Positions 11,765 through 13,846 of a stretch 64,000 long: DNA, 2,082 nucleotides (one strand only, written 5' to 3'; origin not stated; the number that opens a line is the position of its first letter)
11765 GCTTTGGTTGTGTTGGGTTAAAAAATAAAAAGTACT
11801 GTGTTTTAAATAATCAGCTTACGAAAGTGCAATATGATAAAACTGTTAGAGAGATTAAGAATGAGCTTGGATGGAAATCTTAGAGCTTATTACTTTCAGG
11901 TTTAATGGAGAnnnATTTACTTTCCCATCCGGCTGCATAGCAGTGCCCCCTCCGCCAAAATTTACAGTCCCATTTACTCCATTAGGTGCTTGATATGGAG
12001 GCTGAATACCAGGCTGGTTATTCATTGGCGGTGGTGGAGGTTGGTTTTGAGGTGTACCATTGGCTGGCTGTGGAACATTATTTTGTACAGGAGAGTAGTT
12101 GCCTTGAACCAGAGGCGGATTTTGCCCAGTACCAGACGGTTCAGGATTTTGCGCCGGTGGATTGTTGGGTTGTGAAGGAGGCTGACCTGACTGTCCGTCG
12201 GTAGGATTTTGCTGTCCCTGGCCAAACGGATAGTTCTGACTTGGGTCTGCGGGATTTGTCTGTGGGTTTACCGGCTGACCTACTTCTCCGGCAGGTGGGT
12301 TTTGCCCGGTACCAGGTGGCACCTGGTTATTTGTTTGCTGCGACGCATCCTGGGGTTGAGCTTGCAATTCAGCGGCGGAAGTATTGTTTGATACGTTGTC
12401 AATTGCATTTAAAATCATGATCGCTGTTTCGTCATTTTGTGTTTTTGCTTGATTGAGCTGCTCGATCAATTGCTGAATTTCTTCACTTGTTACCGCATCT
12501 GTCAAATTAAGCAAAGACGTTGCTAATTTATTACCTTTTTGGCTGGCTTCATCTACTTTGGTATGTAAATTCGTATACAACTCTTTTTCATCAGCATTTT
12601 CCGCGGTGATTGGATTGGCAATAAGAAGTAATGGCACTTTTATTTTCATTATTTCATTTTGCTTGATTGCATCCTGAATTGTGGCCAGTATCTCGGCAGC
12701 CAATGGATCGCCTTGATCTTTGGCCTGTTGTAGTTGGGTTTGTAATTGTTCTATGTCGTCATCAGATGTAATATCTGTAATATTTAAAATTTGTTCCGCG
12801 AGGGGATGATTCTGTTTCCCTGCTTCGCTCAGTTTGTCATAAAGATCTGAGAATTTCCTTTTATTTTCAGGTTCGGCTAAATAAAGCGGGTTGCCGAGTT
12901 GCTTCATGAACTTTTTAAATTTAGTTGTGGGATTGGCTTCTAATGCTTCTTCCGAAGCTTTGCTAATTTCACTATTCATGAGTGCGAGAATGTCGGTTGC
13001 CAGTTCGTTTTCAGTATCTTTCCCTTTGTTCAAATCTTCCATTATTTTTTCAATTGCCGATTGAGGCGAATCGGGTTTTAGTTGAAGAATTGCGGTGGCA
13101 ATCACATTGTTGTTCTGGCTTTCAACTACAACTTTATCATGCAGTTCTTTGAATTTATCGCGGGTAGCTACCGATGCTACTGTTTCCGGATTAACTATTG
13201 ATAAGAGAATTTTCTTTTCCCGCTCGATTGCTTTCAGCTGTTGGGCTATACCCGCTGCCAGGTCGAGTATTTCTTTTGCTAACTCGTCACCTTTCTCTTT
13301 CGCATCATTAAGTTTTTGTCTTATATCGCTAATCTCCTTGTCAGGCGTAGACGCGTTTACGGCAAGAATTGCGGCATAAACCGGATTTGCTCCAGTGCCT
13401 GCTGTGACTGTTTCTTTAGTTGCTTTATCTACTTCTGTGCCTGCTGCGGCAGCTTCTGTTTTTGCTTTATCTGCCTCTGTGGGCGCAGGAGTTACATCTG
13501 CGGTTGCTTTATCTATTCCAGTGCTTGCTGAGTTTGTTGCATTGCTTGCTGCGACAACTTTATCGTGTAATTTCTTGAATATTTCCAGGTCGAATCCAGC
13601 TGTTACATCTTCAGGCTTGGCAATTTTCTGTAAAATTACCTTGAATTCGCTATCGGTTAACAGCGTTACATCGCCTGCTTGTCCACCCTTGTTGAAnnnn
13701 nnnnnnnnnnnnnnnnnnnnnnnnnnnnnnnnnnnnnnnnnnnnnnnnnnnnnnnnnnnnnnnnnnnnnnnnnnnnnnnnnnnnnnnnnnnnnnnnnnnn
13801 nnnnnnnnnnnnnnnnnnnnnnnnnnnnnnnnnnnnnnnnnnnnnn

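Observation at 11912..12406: Pro/Gln/Asn-rich low-complexity (prion-like) tails on both ends of the AAA+ ATPase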

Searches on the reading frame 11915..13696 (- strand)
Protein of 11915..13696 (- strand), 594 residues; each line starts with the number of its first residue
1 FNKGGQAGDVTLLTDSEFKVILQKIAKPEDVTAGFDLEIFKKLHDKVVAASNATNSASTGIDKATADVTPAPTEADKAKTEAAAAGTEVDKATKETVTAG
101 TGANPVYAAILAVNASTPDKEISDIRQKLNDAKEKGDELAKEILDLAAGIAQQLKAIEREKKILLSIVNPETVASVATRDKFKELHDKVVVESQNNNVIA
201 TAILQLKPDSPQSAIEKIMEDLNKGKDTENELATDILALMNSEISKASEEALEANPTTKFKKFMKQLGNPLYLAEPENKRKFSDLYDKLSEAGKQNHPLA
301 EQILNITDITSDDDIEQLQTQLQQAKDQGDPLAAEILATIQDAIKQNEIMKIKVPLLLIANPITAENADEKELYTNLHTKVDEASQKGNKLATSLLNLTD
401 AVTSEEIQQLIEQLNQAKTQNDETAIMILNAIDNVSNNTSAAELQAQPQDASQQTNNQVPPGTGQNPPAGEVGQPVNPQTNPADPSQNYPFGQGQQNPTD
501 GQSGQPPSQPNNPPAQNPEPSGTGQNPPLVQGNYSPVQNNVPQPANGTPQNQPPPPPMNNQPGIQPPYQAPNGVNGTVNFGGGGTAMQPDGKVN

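Call 15: search_protein_families(library=pfam, proteins=[window:11915-13696:-], max_evalue=1)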
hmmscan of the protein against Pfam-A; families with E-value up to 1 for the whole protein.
window:11915-13696:- (594 aa): 6 families
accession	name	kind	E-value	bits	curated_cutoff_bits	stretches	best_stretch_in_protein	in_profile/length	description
PF08389.18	Xpo1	-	0.0042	17.6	22.7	1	191-266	4-78/147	Exportin 1-like protein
PF00817.25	IMS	-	0.0047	17.3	23.2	1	31-111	63-146/148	impB/mucB/samB family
PF00482.28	T2SSF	-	0.096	13.1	25.2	0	277-322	54-100/125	Type II secretion system (T2SS), protein F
PF16842.11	RRM_occluded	-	0.25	11.7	30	0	394-414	5-25/79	Occluded RNA-recognition motif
PF08321.18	PPP5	-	0.27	11.9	23.5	0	382-436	36-85/93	PPP5 TPR repeat region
PF18504.6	Csm1_N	-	0.29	12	26.3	0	110-141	31-62/70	Csm1 N-terminal domain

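Call 38: predict_structure(alignment_id=A1)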
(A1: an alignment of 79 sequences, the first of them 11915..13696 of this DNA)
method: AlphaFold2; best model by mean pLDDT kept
length: 594 residues; sequences in the alignment: 79
mean_pLDDT: 77.1   pTM: 0.64
mean pLDDT of the five models: 77.1, 76.8, 76.7, 75.5, 74.7
residues with pLDDT >= 90: 332; 70-90: 44; 50-70: 64; < 50: 154
segments of 3 or more residues with pLDDT < 50: 1-4, 73-90, 92-101, 441-459, 462-466, 469-474, 476-481, 483-489, 492-497, 499-505, 521-526, 529-541, 545-548, 550-552, 568-570, 572-588, 590-594
pLDDT, mean of each block of 10 residues (from residue 1): 50 91 96 88 96 66 52 45 43 45 82 97 97 94 93 90 97 89 98 98 98 95 98 97 89 90 94 92 97 97 93 94 98 97 94 95 93 96 98 97 95 97 95 75 42 44 45 43 46 46 49 52 45 42 47 56 49 40 46 38
secondary structure, 60 per line:
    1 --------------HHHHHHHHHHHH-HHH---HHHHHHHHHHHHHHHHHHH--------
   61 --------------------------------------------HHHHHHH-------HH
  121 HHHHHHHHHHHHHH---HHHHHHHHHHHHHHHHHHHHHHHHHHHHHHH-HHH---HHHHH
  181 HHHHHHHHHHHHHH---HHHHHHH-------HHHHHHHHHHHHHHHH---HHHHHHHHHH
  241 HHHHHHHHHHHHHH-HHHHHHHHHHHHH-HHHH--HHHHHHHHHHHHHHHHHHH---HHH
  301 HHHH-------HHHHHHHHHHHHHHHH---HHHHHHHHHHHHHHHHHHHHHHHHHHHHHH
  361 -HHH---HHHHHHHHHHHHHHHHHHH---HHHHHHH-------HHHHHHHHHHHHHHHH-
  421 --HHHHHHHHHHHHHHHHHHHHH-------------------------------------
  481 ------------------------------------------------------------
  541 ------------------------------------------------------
elements in order: H15-26 H34-52 H105-111 H119-134 H138-168 H176-194 H198-204 H212-227 H231-254 H256-268 H270-273 H276-294 H298-304 H312-327 H331-360 H368-386 H390-396 H404-419 H423-443

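Call 43: fold_search(model_id=the predicted structure, library=pdb)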
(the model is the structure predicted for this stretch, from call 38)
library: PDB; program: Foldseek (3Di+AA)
matches with E <= 10: 56; with E <= 0.001: 0
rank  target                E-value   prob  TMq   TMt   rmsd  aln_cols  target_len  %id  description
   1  6xi6                  5.0e-01  0.13  0.10  0.17  19.7       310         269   18  Hierarchical design of multi-scale protein complexes by combinatorial assembly of oligomeric helical bundle and repeat p (released 2021-06-02)
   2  9op0_A                8.2e-01  0.06  0.09  0.10  21.6       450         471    9  Mycobacterium tuberculosis adenylosuccinate lyase (released 2025-12-24)
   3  5fvd_A                1.7e+00  0.08  0.12  0.16  17.9       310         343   13  Human metapneumovirus N0-P complex (released 2016-02-24)
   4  5fvd_C                1.8e+00  0.08  0.12  0.16  17.9       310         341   13  Human metapneumovirus N0-P complex (released 2016-02-24)
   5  9jyy_G                1.9e+00  0.06  0.10  0.09  31.2       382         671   11  core proteins of mature T7 (released 2024-12-11)
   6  9ly2_R                2.4e+00  0.04  0.08  0.13  19.6       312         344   12  A Cryo-EM structure of LA-PTH-PTH1R-V2RT-Beta-arrestin1 complex (state 1 conformation) (released 2026-03-04)
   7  1tr2_A                2.5e+00  0.05  0.11  0.08  22.9       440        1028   14  Crystal structure of human full-length vinculin (residues 1-1066) (released 2005-11-15)
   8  7unh_A                3.2e+00  0.04  0.09  0.16  19.4       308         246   12  De novo designed chlorophyll dimer protein in apo state, SP2 (released 2023-04-19)
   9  8wg7_R                3.4e+00  0.02  0.08  0.13  19.5       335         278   11  Cryo-EM structures of peptide free and Gs-coupled GLP-1R (released 2024-03-06)
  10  5cwg                  3.6e+00  0.08  0.08  0.18  18.6       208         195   13  Crystal structure of de novo designed helical repeat protein DHR10 (released 2015-12-16)
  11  7jh5_B                3.8e+00  0.04  0.09  0.16  25.5       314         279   16  Co-LOCKR: de novo designed protein switch (released 2020-09-02)
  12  8vdo                  3.8e+00  0.04  0.13  0.07  28.5       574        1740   12  Cryogenic electron microscopy model of full-length talin lacking F2, R12 and FABD. (released 2024-10-02)
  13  4k1n_A                4.1e+00  0.02  0.09  0.10  25.6       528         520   10  Crystal structure of full-length mouse alphaE-catenin (released 2013-05-01)
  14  8r0k_A                4.3e+00  0.05  0.09  0.17  19.6       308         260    9  Cryo-EM structure of the microbial rhodopsin CryoR1 at pH 4.3 in detergent (released 2025-05-14)
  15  9hny_F3               4.3e+00  0.02  0.10  0.07  26.9       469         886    9  Mitoribosomal small subunit in complex with Mettl15 and Mettl17 (released 2025-03-26)
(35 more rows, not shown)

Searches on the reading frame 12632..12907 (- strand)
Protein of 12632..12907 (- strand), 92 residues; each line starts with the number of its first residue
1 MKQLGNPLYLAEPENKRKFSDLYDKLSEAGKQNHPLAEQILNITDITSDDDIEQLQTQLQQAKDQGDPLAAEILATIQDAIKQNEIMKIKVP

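Call 52: search_protein_representatives(alignment_id=A2)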
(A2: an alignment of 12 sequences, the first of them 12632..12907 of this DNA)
Query: 12 sequences, 89 profile positions. Proteins with E-value up to 0.001 (for the whole library): 136; up to 1e-10: 108; up to 1e-30: 54. The best 136 are listed.
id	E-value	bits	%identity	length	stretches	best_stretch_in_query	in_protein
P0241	6.0e-197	654.9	-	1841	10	1-88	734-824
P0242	1.4e-193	644.2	-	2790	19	2-82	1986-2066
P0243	7.9e-156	523.1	-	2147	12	1-80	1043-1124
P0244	2.3e-149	502.4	-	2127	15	1-84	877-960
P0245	1.0e-142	481.1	-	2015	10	1-86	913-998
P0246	1.4e-126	429.4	-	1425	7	1-85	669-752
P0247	9.9e-119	404.2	-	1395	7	1-89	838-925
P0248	1.5e-107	368.4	-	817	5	1-89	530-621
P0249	4.3e-100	344.5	-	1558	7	1-82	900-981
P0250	1.1e-89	311.1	-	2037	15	1-49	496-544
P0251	1.8e-84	294.4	-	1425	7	1-89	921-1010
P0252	9.0e-84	292.2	-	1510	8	1-79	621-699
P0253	2.9e-78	274.5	-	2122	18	1-55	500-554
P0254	1.7e-77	272.1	-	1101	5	1-81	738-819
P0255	3.9e-77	270.9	-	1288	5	1-84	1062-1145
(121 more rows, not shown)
